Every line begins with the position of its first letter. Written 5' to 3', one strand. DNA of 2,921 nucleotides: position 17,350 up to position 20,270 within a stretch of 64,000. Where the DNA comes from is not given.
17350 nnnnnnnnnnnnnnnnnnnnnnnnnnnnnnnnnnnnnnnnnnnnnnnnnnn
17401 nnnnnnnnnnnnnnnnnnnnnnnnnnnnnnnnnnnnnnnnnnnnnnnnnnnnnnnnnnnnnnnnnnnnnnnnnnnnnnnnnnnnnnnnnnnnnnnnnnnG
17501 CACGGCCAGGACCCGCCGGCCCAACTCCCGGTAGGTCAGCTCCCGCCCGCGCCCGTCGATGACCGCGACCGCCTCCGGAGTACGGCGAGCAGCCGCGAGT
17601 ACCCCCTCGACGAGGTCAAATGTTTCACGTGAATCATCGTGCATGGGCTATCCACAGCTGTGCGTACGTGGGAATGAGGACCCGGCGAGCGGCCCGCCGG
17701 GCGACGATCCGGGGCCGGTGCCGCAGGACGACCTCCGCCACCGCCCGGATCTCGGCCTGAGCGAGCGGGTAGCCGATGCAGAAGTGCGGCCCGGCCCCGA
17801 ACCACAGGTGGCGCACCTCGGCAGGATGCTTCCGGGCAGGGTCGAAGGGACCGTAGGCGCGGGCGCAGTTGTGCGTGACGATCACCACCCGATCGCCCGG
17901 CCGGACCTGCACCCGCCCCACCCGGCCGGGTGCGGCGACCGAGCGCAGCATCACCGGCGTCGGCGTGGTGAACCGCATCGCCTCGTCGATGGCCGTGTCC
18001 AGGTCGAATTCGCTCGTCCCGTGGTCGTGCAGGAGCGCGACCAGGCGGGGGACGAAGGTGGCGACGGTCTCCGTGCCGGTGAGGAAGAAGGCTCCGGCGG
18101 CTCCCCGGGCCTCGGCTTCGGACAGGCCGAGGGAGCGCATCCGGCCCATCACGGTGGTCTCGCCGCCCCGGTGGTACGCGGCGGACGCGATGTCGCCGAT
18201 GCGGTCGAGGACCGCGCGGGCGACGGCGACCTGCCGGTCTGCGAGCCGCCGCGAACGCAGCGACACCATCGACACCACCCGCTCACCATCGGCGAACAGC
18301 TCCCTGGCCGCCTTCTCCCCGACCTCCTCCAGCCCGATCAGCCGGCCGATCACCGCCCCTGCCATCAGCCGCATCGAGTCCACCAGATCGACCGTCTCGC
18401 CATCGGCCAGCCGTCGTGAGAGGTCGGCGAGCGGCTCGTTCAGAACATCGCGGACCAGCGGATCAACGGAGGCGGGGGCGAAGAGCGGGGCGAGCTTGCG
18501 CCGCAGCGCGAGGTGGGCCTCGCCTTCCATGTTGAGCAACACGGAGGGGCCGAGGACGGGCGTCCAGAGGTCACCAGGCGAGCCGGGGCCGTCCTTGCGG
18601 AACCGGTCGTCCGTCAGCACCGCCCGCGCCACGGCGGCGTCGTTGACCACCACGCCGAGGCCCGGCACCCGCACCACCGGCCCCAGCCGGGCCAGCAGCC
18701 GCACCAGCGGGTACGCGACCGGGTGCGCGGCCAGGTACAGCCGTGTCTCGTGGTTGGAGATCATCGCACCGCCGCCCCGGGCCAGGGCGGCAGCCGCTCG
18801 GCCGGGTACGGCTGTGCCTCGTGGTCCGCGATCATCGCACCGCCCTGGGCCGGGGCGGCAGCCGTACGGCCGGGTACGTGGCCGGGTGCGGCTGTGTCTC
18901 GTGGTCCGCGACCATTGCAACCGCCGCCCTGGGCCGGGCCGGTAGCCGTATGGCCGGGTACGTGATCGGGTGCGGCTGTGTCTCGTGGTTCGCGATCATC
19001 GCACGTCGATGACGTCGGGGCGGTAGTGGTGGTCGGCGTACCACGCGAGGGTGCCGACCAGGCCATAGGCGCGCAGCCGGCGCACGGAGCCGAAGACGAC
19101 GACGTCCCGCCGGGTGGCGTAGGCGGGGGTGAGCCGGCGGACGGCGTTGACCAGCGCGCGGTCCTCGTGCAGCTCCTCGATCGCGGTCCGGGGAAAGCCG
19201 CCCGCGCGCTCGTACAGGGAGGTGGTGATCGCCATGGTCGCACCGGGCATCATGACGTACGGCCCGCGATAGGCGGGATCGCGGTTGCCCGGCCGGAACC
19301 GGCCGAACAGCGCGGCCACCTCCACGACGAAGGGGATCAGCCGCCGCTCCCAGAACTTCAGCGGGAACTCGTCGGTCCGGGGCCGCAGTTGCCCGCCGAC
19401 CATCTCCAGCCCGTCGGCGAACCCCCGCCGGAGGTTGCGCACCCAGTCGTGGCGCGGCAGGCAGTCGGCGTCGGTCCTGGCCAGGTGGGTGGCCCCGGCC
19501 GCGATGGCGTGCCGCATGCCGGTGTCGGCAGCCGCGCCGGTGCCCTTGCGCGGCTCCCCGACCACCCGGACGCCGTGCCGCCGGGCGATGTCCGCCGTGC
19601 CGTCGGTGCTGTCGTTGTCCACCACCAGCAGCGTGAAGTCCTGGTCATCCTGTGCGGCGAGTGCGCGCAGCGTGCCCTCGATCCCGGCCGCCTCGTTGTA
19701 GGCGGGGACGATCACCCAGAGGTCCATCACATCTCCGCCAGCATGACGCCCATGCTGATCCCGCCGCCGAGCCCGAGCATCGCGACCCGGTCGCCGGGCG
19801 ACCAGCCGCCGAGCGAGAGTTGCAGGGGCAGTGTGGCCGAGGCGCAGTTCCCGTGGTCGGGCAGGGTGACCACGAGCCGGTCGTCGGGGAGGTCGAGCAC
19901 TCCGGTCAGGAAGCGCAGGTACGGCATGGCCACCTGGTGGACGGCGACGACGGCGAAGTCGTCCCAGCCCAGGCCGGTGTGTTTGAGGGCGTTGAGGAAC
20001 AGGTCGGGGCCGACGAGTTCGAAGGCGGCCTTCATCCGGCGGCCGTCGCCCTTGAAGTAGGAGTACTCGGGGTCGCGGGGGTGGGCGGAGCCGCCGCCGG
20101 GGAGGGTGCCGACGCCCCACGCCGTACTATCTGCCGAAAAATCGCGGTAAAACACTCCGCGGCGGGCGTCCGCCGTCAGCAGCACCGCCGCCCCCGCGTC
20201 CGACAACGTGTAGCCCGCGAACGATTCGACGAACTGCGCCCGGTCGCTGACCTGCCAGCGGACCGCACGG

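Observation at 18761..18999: Three diverged tandem copies of the P450 N-terminus form a relay of translationally coupled mini-ORFs between the GT2 and P450 genes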

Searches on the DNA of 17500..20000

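Call 35: search_rna_families(source=window, start=17500, end=20000, threshold=evalue, max_evalue=1)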
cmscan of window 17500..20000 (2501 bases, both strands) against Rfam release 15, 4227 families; matches with E-value up to 1: 0.
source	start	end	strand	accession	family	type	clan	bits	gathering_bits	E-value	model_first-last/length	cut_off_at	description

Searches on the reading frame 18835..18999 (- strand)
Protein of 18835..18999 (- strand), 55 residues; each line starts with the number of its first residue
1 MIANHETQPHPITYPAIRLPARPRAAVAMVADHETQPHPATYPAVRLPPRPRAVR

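Call 8: search_protein_families(library=pfam, proteins=[window:18835-18999:-], max_evalue=0.01)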
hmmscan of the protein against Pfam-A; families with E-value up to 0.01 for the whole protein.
seq(55 aa): 0 families

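Call 27: find_homologous_proteins(query=window:18835-18999:-, max_evalue=10)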
Query seq(55 aa): 7 candidates shared short words with the query, none scored E <= 10.

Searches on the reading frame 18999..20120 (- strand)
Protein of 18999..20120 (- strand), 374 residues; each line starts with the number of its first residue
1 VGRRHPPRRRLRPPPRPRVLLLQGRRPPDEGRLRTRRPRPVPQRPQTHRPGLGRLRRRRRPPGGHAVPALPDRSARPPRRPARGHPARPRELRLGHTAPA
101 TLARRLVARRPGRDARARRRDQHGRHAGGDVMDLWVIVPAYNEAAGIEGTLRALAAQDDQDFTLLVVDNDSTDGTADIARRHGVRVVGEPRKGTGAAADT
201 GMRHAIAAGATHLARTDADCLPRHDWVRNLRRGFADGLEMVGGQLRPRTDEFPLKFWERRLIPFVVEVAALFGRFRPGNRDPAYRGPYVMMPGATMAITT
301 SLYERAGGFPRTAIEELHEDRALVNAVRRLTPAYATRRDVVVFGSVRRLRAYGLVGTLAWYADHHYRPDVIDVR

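Call 8: search_protein_families(library=pfam, proteins=[window:18999-20120:-], max_evalue=0.01)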
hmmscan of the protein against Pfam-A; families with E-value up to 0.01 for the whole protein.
window:18999-20120:- (374 aa): 2 families
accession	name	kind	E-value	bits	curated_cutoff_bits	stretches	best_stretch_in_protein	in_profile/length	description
PF00535.33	Glycos_transf_2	-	4e-22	79.4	23.3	1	136-261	2-131/168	Glycosyl transferase family 2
PF13641.12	Glyco_tranf_2_3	-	7.4e-08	33.1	27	1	135-312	4-180/230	Glycosyltransferase like family 2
